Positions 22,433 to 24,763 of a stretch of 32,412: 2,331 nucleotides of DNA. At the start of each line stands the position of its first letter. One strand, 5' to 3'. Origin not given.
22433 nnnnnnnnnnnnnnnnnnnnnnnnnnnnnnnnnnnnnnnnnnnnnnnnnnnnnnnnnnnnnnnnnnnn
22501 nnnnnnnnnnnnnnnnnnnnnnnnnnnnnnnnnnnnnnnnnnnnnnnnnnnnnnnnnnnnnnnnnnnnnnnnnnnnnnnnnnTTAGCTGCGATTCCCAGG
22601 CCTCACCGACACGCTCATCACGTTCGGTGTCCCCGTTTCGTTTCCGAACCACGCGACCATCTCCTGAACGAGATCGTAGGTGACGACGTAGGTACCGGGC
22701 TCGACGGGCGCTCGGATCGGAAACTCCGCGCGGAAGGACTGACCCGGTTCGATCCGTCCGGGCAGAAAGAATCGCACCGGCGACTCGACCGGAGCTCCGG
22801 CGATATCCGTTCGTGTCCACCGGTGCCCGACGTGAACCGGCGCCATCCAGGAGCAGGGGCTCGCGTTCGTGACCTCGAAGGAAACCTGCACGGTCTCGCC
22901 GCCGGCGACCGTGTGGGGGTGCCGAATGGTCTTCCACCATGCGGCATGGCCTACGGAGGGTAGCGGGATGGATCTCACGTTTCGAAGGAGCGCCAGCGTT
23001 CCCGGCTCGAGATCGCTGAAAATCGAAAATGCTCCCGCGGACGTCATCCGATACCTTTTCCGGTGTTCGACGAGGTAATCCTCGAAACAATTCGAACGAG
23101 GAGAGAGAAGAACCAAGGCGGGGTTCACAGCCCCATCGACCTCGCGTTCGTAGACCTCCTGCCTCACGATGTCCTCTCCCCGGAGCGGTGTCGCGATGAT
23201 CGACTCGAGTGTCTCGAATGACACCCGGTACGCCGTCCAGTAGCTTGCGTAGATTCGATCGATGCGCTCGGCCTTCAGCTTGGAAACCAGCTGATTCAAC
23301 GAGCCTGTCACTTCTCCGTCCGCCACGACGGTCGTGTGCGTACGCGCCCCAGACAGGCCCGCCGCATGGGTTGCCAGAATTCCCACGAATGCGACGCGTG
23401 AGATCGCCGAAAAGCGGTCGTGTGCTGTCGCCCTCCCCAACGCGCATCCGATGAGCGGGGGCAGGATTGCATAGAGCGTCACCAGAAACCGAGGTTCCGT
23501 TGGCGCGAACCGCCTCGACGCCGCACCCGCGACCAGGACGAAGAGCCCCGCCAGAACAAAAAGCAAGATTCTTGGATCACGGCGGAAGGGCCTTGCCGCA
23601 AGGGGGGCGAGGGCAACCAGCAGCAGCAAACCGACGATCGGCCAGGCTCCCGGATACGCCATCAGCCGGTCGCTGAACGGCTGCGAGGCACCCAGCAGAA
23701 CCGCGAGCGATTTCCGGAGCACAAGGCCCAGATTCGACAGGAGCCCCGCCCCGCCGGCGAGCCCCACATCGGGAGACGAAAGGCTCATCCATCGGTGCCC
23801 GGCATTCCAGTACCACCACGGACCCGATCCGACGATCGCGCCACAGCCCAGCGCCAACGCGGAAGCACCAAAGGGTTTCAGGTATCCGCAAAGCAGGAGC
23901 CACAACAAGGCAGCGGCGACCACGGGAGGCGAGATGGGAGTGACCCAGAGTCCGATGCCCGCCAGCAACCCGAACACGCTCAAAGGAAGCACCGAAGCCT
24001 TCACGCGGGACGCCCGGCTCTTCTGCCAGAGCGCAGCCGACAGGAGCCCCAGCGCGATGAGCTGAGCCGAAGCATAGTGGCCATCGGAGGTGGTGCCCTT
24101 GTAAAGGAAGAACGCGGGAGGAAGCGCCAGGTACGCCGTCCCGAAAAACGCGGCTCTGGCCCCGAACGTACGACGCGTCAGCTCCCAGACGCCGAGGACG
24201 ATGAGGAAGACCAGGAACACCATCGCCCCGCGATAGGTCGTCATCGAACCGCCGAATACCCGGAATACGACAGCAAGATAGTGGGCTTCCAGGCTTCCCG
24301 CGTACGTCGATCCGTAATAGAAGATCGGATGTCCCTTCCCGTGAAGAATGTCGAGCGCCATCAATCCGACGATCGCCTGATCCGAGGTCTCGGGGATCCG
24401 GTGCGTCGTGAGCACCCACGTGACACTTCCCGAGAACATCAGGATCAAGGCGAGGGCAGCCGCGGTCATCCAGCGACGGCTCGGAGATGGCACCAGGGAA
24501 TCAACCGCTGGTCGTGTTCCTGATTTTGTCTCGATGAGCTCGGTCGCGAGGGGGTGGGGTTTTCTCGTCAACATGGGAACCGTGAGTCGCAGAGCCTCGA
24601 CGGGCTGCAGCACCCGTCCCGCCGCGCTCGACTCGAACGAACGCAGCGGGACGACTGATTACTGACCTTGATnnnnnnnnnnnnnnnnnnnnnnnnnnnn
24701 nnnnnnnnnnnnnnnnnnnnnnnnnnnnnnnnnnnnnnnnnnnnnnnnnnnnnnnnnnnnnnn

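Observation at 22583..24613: A GT-C glycosyltransferase is embedded in the cargo operon: candidate periplasmic protein glycosylation or glycan-anchoring step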

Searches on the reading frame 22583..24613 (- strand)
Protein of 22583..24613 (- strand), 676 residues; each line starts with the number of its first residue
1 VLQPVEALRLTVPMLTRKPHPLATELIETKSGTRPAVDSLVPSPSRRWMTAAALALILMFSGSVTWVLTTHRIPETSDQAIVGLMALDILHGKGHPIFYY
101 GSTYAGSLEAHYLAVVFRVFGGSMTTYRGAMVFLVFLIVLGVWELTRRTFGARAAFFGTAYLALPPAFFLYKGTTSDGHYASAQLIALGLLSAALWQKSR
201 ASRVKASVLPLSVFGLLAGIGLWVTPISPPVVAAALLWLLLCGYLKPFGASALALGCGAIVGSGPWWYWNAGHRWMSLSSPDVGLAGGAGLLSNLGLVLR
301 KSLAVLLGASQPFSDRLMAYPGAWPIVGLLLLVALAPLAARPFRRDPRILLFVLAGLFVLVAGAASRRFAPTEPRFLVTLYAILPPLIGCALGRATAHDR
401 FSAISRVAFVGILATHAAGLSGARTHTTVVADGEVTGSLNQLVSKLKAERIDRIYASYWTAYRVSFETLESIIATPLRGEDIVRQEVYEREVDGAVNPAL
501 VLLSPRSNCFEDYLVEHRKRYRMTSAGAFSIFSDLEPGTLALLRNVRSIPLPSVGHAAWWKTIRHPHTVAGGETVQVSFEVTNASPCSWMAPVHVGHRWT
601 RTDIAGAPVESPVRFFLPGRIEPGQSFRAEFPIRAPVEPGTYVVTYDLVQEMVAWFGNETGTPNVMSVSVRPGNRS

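Call 5: search_protein_families(library=pfam, proteins=[window:22583-24613:-], max_evalue=0.01)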
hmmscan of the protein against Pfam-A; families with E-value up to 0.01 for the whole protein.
window:22583-24613:- (676 aa): 2 families
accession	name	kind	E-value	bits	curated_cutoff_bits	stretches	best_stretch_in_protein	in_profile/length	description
PF13231.12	PMT_2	-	7.1e-05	23.5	26.1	1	113-269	10-160/160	Dolichyl-phosphate-mannose-protein mannosyltransferase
PF16158.11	N_BRCA1_IG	-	0.0003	21.7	28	1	563-658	2-100/108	Ig-like domain from next to BRCA1 gene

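Call 6: search_protein_families(library=ncbifam, proteins=[window:22583-24613:-], max_evalue=0.01)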
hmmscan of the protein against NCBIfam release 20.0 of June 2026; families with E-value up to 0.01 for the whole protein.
window:22583-24613:- (676 aa): 0 families

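Call 8: search_solved_structures(query=window:22583-24613:-, max_evalue=10, show_alignments=2)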
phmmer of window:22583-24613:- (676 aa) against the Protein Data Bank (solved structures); distinct sequences matched with E-value up to 10: 1.
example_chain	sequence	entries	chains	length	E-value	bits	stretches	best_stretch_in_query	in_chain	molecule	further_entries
2ium_A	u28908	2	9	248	0.19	13.2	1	316-380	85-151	AVIAN ADENOVIRUS CELO LONG FIBRE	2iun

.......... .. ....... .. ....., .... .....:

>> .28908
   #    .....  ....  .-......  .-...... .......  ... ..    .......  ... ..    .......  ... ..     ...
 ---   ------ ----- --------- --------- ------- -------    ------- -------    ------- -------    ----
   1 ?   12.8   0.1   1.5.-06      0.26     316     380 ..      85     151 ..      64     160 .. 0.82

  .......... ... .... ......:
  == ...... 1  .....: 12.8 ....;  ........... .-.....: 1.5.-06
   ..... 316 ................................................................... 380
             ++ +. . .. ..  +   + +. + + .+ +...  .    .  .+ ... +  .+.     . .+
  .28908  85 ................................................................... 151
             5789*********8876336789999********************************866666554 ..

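Call 9: find_homologous_proteins(query=window:22583-24613:-)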
Query window:22583-24613:- (676 aa): 24 proteins with E <= 0.001 among 8000 candidates.
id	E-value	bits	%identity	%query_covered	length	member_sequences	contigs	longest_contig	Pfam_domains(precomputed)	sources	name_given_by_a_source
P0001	0.0e+0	1405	100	93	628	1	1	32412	-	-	-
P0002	5.3e-237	807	59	94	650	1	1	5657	-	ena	-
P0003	5.6e-190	651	49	95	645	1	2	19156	-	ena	-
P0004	3.2e-130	454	43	92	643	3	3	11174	-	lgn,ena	-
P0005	1.0e-127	445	39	90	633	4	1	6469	PF13231.13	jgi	-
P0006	4.5e-121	424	40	91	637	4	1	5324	PF16158.12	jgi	jgi:hypothetical protein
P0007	1.5e-63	233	30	90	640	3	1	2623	PF13231.13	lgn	-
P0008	1.9e-54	203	30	91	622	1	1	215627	-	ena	-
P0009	1.2e-27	115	39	12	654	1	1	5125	-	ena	-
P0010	1.1e-24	105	28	71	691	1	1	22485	PF13231.13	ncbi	-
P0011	3.0e-20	90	26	73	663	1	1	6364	PF13231.13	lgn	-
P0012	1.2e-18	85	26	71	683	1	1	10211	PF13231.13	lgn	-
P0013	2.2e-18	84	31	61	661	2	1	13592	PF13231.13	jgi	jgi:4-amino-4-deoxy-L-arabinose transferase-like glycosyltransferase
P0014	4.2e-18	83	35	24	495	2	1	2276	-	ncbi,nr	ncbi:MAG: glycosyltransferase family 39 protein, partial [Chloroflexi bacterium]|nr:glycosyltransfer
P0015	2.2e-17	81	29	68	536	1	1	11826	PF13231.13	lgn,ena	-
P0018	9.4e-8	49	31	30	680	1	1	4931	PF13231.13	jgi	jgi:hypothetical protein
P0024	8.3e-4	36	31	19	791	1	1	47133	PF02366.25,PF16158.12,PF13231.13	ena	-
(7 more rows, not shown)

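Call 10: find_encoding_contigs(protein=P0003, flank=10000, max_places=3)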
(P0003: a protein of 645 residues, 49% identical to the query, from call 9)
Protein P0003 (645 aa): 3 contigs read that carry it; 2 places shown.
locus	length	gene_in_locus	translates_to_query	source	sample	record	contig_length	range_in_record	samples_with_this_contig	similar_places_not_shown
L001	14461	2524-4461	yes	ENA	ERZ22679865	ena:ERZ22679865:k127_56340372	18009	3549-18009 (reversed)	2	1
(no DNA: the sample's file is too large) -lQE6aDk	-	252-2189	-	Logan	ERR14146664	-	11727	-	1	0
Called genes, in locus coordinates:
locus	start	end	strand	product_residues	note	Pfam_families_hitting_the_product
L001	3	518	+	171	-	?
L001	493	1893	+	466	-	-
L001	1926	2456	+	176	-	-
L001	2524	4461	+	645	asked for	-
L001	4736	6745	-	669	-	-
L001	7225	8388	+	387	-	PF13489:Methyltransf_23, PF13847:Methyltransf_31, PF08241:Methyltransf_11, PF08242:Methyltransf_12, PF13649:Methyltransf_25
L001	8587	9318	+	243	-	PF13641:Glyco_tranf_2_3 (weak), PF00535:Glycos_transf_2, PF10111:Glyco_tranf_2_2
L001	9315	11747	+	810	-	PF09586:YfhO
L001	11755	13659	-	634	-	PF01839:FG-GAP (faint), PF13517:FG-GAP_3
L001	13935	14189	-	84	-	-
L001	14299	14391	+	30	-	-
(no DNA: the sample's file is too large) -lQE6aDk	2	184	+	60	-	?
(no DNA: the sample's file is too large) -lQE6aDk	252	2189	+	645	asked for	-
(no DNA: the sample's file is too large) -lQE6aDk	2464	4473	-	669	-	-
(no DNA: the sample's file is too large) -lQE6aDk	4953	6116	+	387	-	PF13489:Methyltransf_23, PF13847:Methyltransf_31, PF08241:Methyltransf_11, PF08242:Methyltransf_12, PF13649:Methyltransf_25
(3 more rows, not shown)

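Call 11: find_encoding_contigs(protein=P0002, flank=10000, max_places=3)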
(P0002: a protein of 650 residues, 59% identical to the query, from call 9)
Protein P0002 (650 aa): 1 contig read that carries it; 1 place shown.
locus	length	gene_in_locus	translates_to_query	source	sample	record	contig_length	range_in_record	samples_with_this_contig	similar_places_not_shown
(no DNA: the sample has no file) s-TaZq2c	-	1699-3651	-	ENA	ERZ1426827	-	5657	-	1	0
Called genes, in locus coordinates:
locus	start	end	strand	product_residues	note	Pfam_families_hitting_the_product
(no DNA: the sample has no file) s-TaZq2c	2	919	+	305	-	?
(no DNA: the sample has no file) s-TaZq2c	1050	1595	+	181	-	-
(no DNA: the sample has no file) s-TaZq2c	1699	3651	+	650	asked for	-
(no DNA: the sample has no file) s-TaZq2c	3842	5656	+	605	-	?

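Call 12: find_encoding_contigs(protein=P0004, flank=10000, max_places=3)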
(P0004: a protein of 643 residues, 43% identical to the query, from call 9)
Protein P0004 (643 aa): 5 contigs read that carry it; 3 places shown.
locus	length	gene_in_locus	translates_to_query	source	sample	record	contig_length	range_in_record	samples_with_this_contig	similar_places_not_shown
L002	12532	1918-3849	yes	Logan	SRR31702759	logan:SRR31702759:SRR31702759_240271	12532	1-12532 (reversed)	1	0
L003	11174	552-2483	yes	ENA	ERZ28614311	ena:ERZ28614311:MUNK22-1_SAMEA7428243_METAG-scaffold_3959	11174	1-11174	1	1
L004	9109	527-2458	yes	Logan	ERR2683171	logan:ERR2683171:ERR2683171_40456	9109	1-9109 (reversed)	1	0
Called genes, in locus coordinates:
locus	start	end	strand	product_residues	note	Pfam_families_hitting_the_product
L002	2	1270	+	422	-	?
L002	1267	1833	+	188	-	-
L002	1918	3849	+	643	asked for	-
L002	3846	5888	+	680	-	-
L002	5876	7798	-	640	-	PF13517:FG-GAP_3, PF01839:FG-GAP (weak)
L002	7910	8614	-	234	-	PF00535:Glycos_transf_2, PF13641:Glyco_tranf_2_3 (weak)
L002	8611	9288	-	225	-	PF13489:Methyltransf_23, PF08241:Methyltransf_11, PF08242:Methyltransf_12, PF13649:Methyltransf_25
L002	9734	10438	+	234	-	PF13489:Methyltransf_23, PF08241:Methyltransf_11, PF08242:Methyltransf_12, PF13649:Methyltransf_25 (weak)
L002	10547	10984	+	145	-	-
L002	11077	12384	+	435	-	-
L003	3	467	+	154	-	?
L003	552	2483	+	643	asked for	-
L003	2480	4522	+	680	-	-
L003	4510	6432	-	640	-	PF13517:FG-GAP_3, PF01839:FG-GAP (weak)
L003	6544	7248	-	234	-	PF00535:Glycos_transf_2, PF13641:Glyco_tranf_2_3 (weak)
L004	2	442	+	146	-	?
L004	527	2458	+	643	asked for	-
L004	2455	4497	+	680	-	-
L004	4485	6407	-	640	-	PF13517:FG-GAP_3, PF01839:FG-GAP (weak)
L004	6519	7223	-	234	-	PF00535:Glycos_transf_2, PF13641:Glyco_tranf_2_3 (weak)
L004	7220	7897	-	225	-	PF13489:Methyltransf_23, PF08241:Methyltransf_11, PF08242:Methyltransf_12, PF13649:Methyltransf_25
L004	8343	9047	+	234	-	PF13489:Methyltransf_23, PF08241:Methyltransf_11, PF08242:Methyltransf_12, PF13649:Methyltransf_25 (weak)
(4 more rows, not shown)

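Call 27: search_solved_structures(query=A2, max_evalue=10, show_alignments=3)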
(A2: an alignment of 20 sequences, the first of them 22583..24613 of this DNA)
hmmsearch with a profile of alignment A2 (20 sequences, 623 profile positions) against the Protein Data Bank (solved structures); distinct sequences matched with E-value up to 10: 4.
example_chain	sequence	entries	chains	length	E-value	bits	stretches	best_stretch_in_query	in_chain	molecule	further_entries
3waj_A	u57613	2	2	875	0.0006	21.6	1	93-233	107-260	Transmembrane oligosaccharyl transferase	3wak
5gmy_A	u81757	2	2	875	0.0006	21.6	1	93-233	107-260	Transmembrane oligosaccharyl transferase, putative | Dolichyl-phosphooligosaccharide-protein glycotransferase 3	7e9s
5ezm_A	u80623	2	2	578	0.0056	18.4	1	79-389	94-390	4-amino-4-deoxy-L-arabinose transferase or related glycosyltransferases of PMT family | 4-amino-4-deoxy-L-arabinose (L-Ara4N) transferase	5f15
7jnb_A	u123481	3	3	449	2.1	9.9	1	534-609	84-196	F5/8 type C domain protein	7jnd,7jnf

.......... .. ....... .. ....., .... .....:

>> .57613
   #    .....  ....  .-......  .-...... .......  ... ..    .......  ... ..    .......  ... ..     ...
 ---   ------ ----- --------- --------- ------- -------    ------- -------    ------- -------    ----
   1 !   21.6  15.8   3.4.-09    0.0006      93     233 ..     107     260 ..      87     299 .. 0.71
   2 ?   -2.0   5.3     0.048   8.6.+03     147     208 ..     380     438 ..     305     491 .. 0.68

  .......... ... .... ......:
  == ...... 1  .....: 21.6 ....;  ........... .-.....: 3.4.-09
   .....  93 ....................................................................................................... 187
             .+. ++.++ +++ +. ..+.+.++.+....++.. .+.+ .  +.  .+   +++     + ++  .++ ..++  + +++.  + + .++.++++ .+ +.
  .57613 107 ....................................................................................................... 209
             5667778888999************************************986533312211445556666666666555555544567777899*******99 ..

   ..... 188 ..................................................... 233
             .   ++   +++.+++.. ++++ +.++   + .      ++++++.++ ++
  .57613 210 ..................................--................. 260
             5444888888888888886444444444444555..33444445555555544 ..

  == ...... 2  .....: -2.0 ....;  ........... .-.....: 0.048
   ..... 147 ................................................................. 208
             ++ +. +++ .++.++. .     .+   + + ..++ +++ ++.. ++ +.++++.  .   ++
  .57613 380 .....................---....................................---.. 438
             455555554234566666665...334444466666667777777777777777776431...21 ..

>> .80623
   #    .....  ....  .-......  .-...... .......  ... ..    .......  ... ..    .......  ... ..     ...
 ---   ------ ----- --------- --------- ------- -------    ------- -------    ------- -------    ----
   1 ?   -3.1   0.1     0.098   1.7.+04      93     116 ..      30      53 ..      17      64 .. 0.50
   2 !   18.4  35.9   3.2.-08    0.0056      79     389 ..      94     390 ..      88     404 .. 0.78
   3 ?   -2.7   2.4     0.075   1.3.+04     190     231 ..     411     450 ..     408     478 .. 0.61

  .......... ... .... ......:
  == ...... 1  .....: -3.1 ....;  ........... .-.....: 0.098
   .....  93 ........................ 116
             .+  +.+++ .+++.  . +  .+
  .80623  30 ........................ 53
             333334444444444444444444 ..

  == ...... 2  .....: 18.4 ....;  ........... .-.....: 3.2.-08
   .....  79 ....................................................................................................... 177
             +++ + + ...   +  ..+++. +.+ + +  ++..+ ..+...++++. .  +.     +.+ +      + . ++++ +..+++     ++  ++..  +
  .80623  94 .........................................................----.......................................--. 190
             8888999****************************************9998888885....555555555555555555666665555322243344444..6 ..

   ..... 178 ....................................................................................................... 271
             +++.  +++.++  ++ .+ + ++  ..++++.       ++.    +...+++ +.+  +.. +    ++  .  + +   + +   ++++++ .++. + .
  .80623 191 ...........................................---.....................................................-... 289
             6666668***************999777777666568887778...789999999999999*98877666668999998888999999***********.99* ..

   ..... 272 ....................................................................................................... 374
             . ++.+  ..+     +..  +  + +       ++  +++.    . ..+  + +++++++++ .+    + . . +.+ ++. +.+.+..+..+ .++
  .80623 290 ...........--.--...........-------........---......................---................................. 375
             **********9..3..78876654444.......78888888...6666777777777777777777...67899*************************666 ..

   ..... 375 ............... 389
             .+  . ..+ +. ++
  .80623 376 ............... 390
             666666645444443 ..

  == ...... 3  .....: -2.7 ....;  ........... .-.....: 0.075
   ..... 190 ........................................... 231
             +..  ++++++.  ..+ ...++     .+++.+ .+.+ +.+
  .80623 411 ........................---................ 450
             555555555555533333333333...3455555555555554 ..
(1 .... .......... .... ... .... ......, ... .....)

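Call 35: predict_structure(alignment_id=A2)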
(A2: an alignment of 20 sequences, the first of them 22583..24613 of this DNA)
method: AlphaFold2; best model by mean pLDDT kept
length: 676 residues; sequences in the alignment: 20
mean_pLDDT: 88.6   pTM: 0.86
mean pLDDT of the five models: 88.6, 87.2, 87.0, 85.6, 85.3
residues with pLDDT >= 90: 476; 70-90: 140; 50-70: 22; < 50: 38
segments of 3 or more residues with pLDDT < 50: 1-20, 24-39
pLDDT, mean of each block of 10 residues (from residue 1): 45 45 48 45 76 92 94 91 95 88 82 97 95 96 96 95 95 86 96 96 87 97 88 97 92 97 93 87 85 94 91 68 85 90 91 97 92 93 97 92 94 94 82 82 97 96 96 93 90 97 94 96 96 96 91 93 96 96 94 92 86 86 94 94 93 70 90 74
secondary structure, 60 per line:
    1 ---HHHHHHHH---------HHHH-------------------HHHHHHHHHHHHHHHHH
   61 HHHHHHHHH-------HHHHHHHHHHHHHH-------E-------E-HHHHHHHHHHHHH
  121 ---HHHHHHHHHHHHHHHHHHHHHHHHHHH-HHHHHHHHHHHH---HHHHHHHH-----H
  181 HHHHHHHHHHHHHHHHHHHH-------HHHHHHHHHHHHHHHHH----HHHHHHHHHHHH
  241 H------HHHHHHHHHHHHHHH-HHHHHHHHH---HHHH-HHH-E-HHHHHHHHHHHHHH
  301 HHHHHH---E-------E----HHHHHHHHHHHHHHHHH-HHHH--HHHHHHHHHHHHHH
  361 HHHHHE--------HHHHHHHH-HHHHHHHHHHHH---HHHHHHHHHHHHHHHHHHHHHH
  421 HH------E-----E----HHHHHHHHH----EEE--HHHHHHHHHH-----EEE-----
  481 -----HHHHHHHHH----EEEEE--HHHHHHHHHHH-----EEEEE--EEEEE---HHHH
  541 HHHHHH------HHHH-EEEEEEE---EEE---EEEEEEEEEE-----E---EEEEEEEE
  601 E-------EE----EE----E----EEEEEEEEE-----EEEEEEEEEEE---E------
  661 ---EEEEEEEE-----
elements in order: H4-11 H21-24 H44-69 H77-90 H108-120 H124-150 H152-163 H167-174 H180-200 H208-224 H229-241 H248-262 H264-272 H276-279 H287-306 H323-339 H341-344 H347-365 H375-382 H384-395 H399-422 H440-448 E453-455 H458-467 E473-475 H486-494 E499-503 H506-516 E522-526 E529-533 H537-546 H553-556 E558-564 E568-570 E574-583 E593-601 E626-634 E640-650 E664-671
